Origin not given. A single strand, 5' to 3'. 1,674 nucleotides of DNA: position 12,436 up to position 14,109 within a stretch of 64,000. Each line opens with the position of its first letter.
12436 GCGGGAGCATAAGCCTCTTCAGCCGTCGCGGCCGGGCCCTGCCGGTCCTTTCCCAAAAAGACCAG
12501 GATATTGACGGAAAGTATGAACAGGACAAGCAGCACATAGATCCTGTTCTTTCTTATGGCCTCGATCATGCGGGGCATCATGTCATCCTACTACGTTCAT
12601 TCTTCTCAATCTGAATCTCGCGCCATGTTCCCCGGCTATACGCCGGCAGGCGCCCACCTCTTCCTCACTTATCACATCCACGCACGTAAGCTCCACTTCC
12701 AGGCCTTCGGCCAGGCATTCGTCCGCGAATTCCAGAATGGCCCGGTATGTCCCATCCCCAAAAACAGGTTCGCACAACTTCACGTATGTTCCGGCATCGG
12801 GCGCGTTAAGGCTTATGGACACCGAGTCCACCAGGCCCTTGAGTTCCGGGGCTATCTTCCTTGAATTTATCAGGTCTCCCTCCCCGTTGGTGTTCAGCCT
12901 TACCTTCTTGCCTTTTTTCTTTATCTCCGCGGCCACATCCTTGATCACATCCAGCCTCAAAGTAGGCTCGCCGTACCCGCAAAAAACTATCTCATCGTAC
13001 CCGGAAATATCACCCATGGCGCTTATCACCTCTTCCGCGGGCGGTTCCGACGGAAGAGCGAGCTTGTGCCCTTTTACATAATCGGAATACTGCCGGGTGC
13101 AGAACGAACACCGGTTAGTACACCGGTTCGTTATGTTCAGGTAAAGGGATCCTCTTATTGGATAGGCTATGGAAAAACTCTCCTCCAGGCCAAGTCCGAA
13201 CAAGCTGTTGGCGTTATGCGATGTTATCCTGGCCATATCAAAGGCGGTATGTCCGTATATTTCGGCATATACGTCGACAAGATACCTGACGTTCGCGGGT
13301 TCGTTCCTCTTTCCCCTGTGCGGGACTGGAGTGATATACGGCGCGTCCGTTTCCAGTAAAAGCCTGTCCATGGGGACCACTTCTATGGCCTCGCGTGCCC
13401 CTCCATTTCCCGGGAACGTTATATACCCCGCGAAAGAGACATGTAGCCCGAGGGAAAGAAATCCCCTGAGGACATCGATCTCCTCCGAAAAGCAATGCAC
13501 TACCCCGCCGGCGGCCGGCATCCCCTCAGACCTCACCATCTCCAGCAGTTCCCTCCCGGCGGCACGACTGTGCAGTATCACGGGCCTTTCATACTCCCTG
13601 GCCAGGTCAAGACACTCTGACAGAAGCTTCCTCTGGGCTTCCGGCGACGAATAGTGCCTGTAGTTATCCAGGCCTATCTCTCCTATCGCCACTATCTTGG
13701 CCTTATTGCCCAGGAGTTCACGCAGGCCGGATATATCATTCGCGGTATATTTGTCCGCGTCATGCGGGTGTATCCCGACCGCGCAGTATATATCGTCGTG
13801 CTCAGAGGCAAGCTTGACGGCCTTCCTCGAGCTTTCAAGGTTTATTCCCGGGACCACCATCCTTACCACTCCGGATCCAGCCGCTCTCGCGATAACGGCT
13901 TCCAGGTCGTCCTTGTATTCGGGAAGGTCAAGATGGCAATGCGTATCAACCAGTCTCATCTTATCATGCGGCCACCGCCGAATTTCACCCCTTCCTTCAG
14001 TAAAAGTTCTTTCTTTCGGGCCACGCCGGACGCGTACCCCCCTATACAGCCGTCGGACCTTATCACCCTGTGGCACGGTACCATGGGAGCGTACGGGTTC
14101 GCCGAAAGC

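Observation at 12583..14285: TatD hydrolase fused to a radical SAM domain and translationally coupled to a one-domain O6-alkylguanine alkyltransferase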

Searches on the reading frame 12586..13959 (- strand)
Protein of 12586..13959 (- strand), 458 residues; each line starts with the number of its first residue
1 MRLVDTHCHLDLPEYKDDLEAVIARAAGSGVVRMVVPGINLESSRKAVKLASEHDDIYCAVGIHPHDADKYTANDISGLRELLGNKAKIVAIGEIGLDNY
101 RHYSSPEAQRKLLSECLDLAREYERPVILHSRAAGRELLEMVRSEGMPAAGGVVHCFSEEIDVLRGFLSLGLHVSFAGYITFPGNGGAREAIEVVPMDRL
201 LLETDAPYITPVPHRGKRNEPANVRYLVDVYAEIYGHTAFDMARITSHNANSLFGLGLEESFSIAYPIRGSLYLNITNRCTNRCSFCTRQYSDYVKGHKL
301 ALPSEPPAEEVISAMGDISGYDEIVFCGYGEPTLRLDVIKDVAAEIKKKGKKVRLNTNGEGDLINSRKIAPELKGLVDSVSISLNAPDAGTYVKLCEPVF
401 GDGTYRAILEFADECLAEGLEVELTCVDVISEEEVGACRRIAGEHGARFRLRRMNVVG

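Call 5: search_protein_families(library=ncbifam, proteins=[window:12586-13959:-], max_evalue=0.01)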
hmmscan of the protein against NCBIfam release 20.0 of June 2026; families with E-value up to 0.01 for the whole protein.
window:12586-13959:- (458 aa): 38 families (the best 25 are shown)
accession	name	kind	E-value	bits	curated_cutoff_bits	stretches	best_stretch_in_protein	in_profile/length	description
TIGR00010.1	TIGR00010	subfamily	2.7e-75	253.1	206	1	3-255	1-252/253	YchF/TatD family DNA exonuclease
TIGR04038.1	tatD_link_rSAM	subfamily_domain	6.2e-72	241.4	129.7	1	264-454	2-191/192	TatD family nuclease-associated radical SAM protein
TIGR04100.1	rSAM_pair_X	hypoth_equivalog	7.5e-63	211.7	262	1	264-454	2-196/197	TIGR04100 family radical SAM protein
NF008075.0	PRK10812.1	equivalog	8.1e-54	182.6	438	1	1-257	1-257/265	metal-dependent hydrolase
NF008522.0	PRK11449.1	equivalog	6.3e-49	166.4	481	1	1-255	3-257/259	metal-dependent hydrolase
NF007745.0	PRK10425.1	equivalog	3.2e-47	161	395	1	10-256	8-258/260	3'-5' ssDNA/RNA exonuclease TatD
NF041926.1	QatD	equivalog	2.4e-27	95.6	230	1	5-253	1-239/239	Qat anti-phage system TatD family nuclease QatD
TIGR04317.1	W_rSAM_matur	equivalog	2.5e-12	46.6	380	1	271-393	5-119/349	tungsten cofactor oxidoreductase radical SAM maturase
TIGR02668.1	moaA_archaeal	equivalog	3e-10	39.6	325.25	1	271-427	11-158/303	GTP 3',8-cyclase MoaA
NF001199.0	PRK00164.2-1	equivalog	3.6e-09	36.2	231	1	271-398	13-132/308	GTP 3',8-cyclase MoaA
TIGR02666.1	moaA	equivalog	4.4e-09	35.8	284.05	1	272-450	12-188/336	GTP 3',8-cyclase MoaA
NF045574.1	sacti_mat_StsB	exception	2.6e-08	33.1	625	1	271-392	97-209/466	StsB family radical SAM/SPASM domain sactipeptide maturase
TIGR02495.1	NrdG2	equivalog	8.4e-08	31.8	131.15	1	279-396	25-132/193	anaerobic ribonucleoside-triphosphate reductase activating protein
TIGR04546.1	rSAM_ahbC_deAc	equivalog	1.1e-07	31.1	650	1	273-425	42-182/390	12,18-didecarboxysiroheme deacetylase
NF038283.1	viperin_w_prok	equivalog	8.4e-07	28.4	180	1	276-391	8-121/281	viperin family antiviral radical SAM protein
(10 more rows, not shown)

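Call 6: search_protein_families(library=pfam, proteins=[window:12586-13959:-], max_evalue=0.01)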
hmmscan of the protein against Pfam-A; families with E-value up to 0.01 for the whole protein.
window:12586-13959:- (458 aa): 3 families
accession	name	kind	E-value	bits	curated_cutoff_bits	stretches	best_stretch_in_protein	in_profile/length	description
PF01026.27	TatD_DNase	-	4.6e-79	265.8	27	1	4-255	1-253/253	TatD related DNase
PF04055.27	Radical_SAM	-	6.4e-18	65.9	29.5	1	274-427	1-145/166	Radical SAM superfamily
PF04909.20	Amidohydro_2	-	0.0062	16.8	26.4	0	188-256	229-289/289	Amidohydrolase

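Call 9: find_homologous_proteins(query=window:12586-13959:-, max_evalue=1e-10)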
Query window:12586-13959:- (458 aa): 7988 proteins with E <= 1e-10 among 8000 candidates; the best 120 are listed.
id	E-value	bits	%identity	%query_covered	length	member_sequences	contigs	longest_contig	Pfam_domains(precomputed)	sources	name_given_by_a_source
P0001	0.0e+0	1036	100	100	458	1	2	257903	PF01026.28,PF04055.28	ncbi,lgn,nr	ncbi:MAG: YchF/TatD family DNA exonuclease [Candidatus Omnitrophica bacterium]|nr:YchF/TatD family D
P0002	3.8e-185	634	63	100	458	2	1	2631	PF01026.28,PF04055.28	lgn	-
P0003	1.1e-184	633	62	100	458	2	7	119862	PF01026.28,PF04909.21,PF04055.28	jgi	-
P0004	3.0e-184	631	62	100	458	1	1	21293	PF01026.28,PF04909.21,PF04055.28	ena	-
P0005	5.2e-181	621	60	100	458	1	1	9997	PF01026.28,PF04055.28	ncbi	-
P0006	1.8e-180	619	59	100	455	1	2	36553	PF01026.28,PF04055.28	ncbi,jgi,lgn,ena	-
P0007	1.9e-180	619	60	100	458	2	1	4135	PF01026.28,PF04909.21,PF04055.28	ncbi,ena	-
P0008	3.1e-179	615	60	100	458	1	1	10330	PF01026.28,PF04055.28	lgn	-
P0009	2.4e-178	612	60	100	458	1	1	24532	PF01026.28,PF04909.21,PF04055.28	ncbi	-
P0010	1.6e-177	609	59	100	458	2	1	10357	PF01026.28,PF04909.21,PF04055.28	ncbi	ncbi:TatD family hydrolase [Candidatus Omnitrophota bacterium]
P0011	9.7e-177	607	59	100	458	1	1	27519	PF01026.28,PF04055.28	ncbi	-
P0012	5.6e-175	601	58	100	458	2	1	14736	PF01026.28,PF04055.28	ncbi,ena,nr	ncbi:MAG: YchF/TatD family DNA exonuclease [Candidatus Omnitrophica bacterium]|nr:YchF/TatD family D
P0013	5.8e-175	601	60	100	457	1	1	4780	PF01026.28,PF04055.28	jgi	jgi:TatD DNase family protein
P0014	8.3e-174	597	59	100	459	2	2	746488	PF01026.28,PF04055.28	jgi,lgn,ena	-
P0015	1.3e-173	596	59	100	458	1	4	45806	PF01026.28,PF04055.28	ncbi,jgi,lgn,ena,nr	ncbi:MAG TPA: YchF/TatD family DNA exonuclease [Candidatus Omnitrophota bacterium]|nr:YchF/TatD fami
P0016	2.9e-173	595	57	100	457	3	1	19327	PF01026.28,PF04055.28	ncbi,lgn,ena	ncbi:MAG: TatD family hydrolase [Candidatus Omnitrophota bacterium]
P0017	3.4e-173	595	59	100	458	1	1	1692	PF01026.28,PF04055.28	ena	-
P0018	1.2e-172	593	59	100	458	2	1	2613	PF01026.28,PF04055.28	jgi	-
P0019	1.2e-172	593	57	100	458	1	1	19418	PF01026.28,PF04055.28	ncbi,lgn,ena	-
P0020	1.3e-172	593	57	100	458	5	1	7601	PF01026.28,PF04055.28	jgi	jgi:TatD DNase family protein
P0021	3.4e-172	592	59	100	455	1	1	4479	PF01026.28,PF04055.28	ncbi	-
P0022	1.5e-171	589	57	100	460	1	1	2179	PF01026.28,PF04055.28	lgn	-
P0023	2.9e-171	588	58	100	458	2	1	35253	PF01026.28,PF04055.28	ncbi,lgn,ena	-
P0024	3.8e-170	585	57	100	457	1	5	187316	PF01026.28,PF04055.28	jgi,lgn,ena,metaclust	metaclust:\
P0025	4.6e-170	585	57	100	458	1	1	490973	PF01026.28,PF04055.28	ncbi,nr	ncbi:MAG: YchF/TatD family DNA exonuclease [Candidatus Omnitrophica bacterium]|nr:YchF/TatD family D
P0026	5.3e-170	584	56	100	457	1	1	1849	PF01026.28,PF04055.28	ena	-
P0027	1.3e-169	583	57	100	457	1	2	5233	PF01026.28,PF04055.28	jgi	jgi:TatD DNase family protein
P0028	1.5e-169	583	57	100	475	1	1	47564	PF01026.28,PF04055.28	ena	-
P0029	2.0e-169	582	56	100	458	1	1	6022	PF01026.28,PF04055.28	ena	-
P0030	2.2e-169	582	59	100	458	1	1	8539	PF01026.28,PF04055.28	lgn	-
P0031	2.2e-169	582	57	100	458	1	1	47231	PF01026.28,PF04055.28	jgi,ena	-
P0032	2.5e-169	582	56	100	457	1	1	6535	PF01026.28,PF04055.28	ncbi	ncbi:MAG: TatD family hydrolase [Candidatus Omnitrophota bacterium]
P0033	2.8e-169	582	57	100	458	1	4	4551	PF01026.28,PF04055.28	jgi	jgi:TatD DNase family protein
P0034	3.1e-169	582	58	100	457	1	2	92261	PF01026.28,PF04055.28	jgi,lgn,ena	-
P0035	3.2e-169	582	58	100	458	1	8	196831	PF01026.28,PF04055.28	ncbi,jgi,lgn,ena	-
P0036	6.3e-169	581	57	100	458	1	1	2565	PF01026.28,PF04055.28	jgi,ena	-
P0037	1.3e-168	580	57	100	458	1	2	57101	PF01026.28,PF04055.28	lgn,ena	-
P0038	1.6e-168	579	59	100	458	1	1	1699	PF01026.28,PF04055.28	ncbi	-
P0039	2.1e-168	579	58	100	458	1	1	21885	PF01026.28,PF04055.28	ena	-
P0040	3.8e-168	578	57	100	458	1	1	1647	PF01026.28,PF04055.28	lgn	-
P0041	4.1e-168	578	56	100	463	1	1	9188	PF01026.28,PF04055.28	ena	-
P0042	5.2e-168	578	56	100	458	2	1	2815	PF01026.28,PF04055.28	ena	-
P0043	7.6e-168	577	57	100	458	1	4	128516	PF01026.28,PF04055.28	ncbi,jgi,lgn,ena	-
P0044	1.1e-167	577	56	100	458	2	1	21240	PF01026.28,PF04055.28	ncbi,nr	ncbi:MAG: YchF/TatD family DNA exonuclease [Candidatus Omnitrophica bacterium]|nr:YchF/TatD family D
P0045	1.4e-167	576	57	100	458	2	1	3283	PF01026.28,PF04055.28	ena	-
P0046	2.7e-167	575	55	100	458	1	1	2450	PF01026.28,PF04055.28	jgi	jgi:TatD DNase family protein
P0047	3.2e-167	575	56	100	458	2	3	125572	PF01026.28,PF04055.28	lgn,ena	-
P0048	3.8e-167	575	56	100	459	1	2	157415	PF01026.28,PF04909.21,PF04055.28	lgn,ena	-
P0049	9.4e-167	574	57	100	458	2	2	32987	PF01026.28,PF04055.28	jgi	jgi:TatD DNase family protein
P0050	1.5e-166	573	57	100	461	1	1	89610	PF01026.28,PF04055.28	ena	-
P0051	2.3e-166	572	57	100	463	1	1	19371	PF01026.28,PF04055.28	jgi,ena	-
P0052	2.4e-166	572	55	100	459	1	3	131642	PF01026.28,PF04055.28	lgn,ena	-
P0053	3.0e-166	572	57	100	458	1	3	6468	PF01026.28,PF04055.28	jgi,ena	-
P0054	6.0e-166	571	57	100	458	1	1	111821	PF01026.28,PF04055.28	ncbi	ncbi:TatD family hydrolase [Candidatus Omnitrophota bacterium]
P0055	6.8e-166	571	55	100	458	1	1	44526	PF01026.28,PF04909.21,PF04055.28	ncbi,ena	-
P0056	6.9e-166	571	56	100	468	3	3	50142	PF01026.28,PF04055.28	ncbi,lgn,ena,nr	ncbi:MAG: YchF/TatD family DNA exonuclease [Candidatus Omnitrophica bacterium]|nr:YchF/TatD family D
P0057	8.5e-166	570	55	100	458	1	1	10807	PF01026.28,PF04055.28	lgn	-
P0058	9.1e-166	570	57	100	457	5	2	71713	PF01026.28,PF04055.28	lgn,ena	-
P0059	1.3e-165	570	55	100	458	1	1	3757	PF01026.28,PF04055.28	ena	-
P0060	1.3e-165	570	54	100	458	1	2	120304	PF01026.28,PF04055.28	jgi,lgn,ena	-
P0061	1.5e-164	566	56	100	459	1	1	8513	PF01026.28,PF04055.28,PF01979.27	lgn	-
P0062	1.7e-163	563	57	100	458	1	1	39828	PF01026.28,PF04055.28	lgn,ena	-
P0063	1.7e-163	563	54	100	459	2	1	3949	PF01026.28,PF04055.28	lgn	-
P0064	1.9e-163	563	55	100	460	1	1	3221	PF01026.28,PF04909.21,PF04055.28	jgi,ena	-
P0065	2.0e-163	563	55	100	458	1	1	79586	PF01026.28,PF04909.21,PF04055.28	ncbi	-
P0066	4.5e-163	561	56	100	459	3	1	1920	PF01026.28,PF04055.28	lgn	-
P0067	6.1e-163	561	56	100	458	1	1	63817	PF01026.28,PF04055.28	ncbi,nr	ncbi:MAG: YchF/TatD family DNA exonuclease [Candidatus Omnitrophota bacterium]|nr:YchF/TatD family D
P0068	8.0e-163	561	55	100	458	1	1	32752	PF01026.28,PF04055.28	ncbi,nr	ncbi:MAG: YchF/TatD family DNA exonuclease [Candidatus Tantalella remota]|nr:YchF/TatD family DNA ex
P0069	8.5e-163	561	55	100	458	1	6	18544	PF01026.28,PF04055.28,PF01979.27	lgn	-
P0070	1.5e-162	560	57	100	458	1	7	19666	PF01026.28,PF04055.28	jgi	jgi:TatD DNase family protein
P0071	1.7e-161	556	54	100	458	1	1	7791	PF01026.28,PF04909.21,PF04055.28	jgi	jgi:TatD DNase family protein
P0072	3.1e-161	555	55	100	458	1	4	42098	PF01026.28,PF04055.28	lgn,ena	-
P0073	3.1e-161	555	56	100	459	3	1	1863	PF01026.28,PF04055.28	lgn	-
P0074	4.6e-161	555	55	100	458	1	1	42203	PF01026.28,PF04055.28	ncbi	ncbi:MAG: TatD family hydrolase [Candidatus Omnitrophota bacterium]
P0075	6.1e-161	554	54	100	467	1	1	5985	PF01026.28,PF04909.21,PF04055.28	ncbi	ncbi:MAG: TatD family hydrolase [Candidatus Omnitrophota bacterium]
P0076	1.1e-160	554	54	100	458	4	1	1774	PF01026.28,PF04055.28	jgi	jgi:TatD DNase family protein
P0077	2.7e-160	552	57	94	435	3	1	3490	PF01026.28,PF04055.28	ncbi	ncbi:MAG: TatD family hydrolase, partial [Candidatus Omnitrophota bacterium]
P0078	8.7e-160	551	56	100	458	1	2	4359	PF01026.28,PF04055.28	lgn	-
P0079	1.1e-159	550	55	100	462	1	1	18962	PF01026.28,PF04055.28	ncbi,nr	ncbi:MAG: YchF/TatD family DNA exonuclease [Candidatus Omnitrophica bacterium]|nr:YchF/TatD family D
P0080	2.1e-159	549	56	100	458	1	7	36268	PF01026.28,PF04055.28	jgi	-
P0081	1.4e-158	547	57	100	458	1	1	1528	PF01026.28,PF04055.28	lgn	-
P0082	2.8e-158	546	54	100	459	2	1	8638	PF01026.28,PF04055.28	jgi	jgi:TatD DNase family protein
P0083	3.0e-158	546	55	100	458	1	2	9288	PF01026.28,PF04055.28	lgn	-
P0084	3.4e-158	545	55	100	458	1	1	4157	PF01026.28,PF04909.21,PF04055.28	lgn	-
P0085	4.3e-158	545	52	100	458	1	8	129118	PF01026.28,PF04055.28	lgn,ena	-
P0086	8.0e-158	544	55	100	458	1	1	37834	PF01026.28,PF04055.28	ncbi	ncbi:MAG: TatD family hydrolase [Candidatus Omnitrophota bacterium]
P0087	1.9e-157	543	55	100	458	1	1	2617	PF01026.28,PF04055.28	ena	-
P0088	3.2e-157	542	53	100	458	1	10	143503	PF01026.28,PF04055.28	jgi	-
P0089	1.5e-156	540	56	100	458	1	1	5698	PF01026.28,PF04055.28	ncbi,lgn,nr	ncbi:MAG: YchF/TatD family DNA exonuclease [Candidatus Omnitrophica bacterium]|nr:YchF/TatD family D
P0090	3.1e-156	539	54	100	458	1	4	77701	PF01026.28,PF04055.28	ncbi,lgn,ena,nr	ncbi:MAG: YchF/TatD family DNA exonuclease [Candidatus Omnitrophica bacterium]|nr:YchF/TatD family D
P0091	5.5e-156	538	54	100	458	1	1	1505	PF01026.28,PF04055.28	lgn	-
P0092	1.2e-155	537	54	100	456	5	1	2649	PF01026.28,PF04055.28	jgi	jgi:TatD DNase family protein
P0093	1.4e-155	537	53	100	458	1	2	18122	PF01026.28,PF04055.28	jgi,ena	-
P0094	1.5e-154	533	54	100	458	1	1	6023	PF01026.28,PF04055.28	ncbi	-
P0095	1.3e-153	530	54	100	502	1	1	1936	PF01026.28,PF04055.28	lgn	-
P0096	2.1e-153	530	53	100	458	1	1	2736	PF01026.28,PF04055.28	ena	-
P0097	1.2e-150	520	51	100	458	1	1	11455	PF01026.28,PF04055.28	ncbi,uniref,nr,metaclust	ncbi:TatD family hydrolase [Candidatus Omnitrophus magneticus]|uniref:TatD family hydrolase n=1 Tax=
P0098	2.9e-150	519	53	100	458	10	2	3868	PF01026.28,PF04055.28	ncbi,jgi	-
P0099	4.8e-149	515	52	100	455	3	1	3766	PF01026.28,PF04909.21,PF04055.28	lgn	-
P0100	9.6e-149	514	53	100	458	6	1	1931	PF01026.28,PF04055.28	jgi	-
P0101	1.1e-148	514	53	100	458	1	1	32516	PF01026.28,PF04055.28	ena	-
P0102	6.3e-148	512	53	100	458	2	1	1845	PF01026.28,PF04055.28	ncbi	-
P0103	7.4e-147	508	54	100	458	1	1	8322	PF01026.28,PF04909.21,PF04055.28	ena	-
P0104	8.6e-147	508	52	100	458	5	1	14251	PF01026.28,PF04055.28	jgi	jgi:TatD DNase family protein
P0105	1.3e-146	507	50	100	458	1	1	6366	PF01026.28,PF04055.28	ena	-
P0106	1.6e-146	507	52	100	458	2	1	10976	PF01026.28,PF04055.28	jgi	jgi:TatD DNase family protein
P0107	5.1e-146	505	52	98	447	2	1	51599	PF01026.28,PF04055.28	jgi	-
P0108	1.0e-145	504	52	100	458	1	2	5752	PF01026.28,PF04055.28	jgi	jgi:TatD DNase family protein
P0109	4.1e-145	502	52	100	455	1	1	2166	PF01026.28,PF04909.21,PF04055.28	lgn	-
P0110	7.1e-145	502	55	90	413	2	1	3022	PF01026.28,PF04055.28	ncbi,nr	ncbi:MAG: YchF/TatD family DNA exonuclease [Candidatus Omnitrophica bacterium]|nr:YchF/TatD family D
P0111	1.1e-144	501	51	100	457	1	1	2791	PF01026.28,PF04055.28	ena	-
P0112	2.9e-144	499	51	100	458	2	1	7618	PF01026.28,PF04909.21,PF04055.28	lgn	-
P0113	7.7e-144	498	51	100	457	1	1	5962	PF01026.28,PF04055.28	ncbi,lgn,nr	ncbi:MAG: YchF/TatD family DNA exonuclease [Candidatus Omnitrophica bacterium]|nr:YchF/TatD family D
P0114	1.2e-143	498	50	100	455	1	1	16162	PF01026.28,PF04055.28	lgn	-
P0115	2.4e-143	496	52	100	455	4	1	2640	PF01026.28,PF04909.21,PF04055.28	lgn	-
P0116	2.8e-143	496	51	100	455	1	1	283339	PF01026.28,PF04055.28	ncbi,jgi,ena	ncbi:MAG: TatD family hydrolase [Candidatus Omnitrophota bacterium]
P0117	7.1e-143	495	54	95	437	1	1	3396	PF01026.28,PF04909.21,PF04055.28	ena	-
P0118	1.7e-142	494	50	100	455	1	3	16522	PF01026.28,PF04909.21,PF04055.28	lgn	-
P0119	2.5e-142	493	58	84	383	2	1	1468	PF01026.28,PF04055.28,PF01979.27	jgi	jgi:TatD DNase family protein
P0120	3.6e-142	493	51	100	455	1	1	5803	PF01026.28,PF04055.28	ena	-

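Call 11: find_encoding_contigs(protein=P0001, flank=6000, max_places=3)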
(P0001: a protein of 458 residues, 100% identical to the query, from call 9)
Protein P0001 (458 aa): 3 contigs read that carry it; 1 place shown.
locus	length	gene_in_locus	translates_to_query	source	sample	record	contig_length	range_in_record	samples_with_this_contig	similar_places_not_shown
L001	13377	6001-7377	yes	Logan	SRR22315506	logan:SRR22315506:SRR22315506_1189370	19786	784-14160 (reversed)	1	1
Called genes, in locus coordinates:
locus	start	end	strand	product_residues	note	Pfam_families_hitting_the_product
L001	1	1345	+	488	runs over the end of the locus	PF00133:tRNA-synt_1 (faint), PF01406:tRNA-synt_1e, PF09334:tRNA-synt_1g (faint), PF09190:DALR_2, PF23493:CysS_C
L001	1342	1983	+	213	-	PF13521:AAA_28 (weak), PF02223:Thymidylate_kin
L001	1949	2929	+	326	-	PF13177:DNA_pol3_delta2, PF00004:AAA (faint)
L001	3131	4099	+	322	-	PF04468:PSP1, PF28472:PSP1_3rd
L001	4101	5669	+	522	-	PF00133:tRNA-synt_1, PF01406:tRNA-synt_1e (faint), PF09334:tRNA-synt_1g, PF00133:tRNA-synt_1, PF08264:Anticodon_1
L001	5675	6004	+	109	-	PF01035:DNA_binding_1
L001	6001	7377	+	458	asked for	PF01026:TatD_DNase, PF04055:Radical_SAM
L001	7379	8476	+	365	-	PF02517:Rce1-like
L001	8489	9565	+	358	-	PF01008:IF-2B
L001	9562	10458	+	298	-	PF00586:AIRS, PF02769:AIRS_C (weak)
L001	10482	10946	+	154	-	PF02367:TsaE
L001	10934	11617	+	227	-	PF00814:TsaD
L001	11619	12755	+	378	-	PF01168:Ala_racemase_N, PF00842:Ala_racemase_C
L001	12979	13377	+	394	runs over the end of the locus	?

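Call 13: find_related_loci(query=window:12586-13959:-, collection=genome_contigs, flank=6000)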
Query window:12586-13959:- (458 aa) in genome_contigs; peptide patterns used: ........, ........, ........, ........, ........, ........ (x = any residue, [..] = any of these).
190 stretches matched a pattern; 1 encode a relative of the query (tblastn E <= 1e-3); 1 distinct loci.
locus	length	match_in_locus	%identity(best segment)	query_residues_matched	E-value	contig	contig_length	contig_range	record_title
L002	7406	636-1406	40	2-259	2e-51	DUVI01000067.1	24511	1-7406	MAG TPA_asm: Bacillota bacterium isolate AS08sgBPME_372 321044_AS08, whole genome shotgun sequence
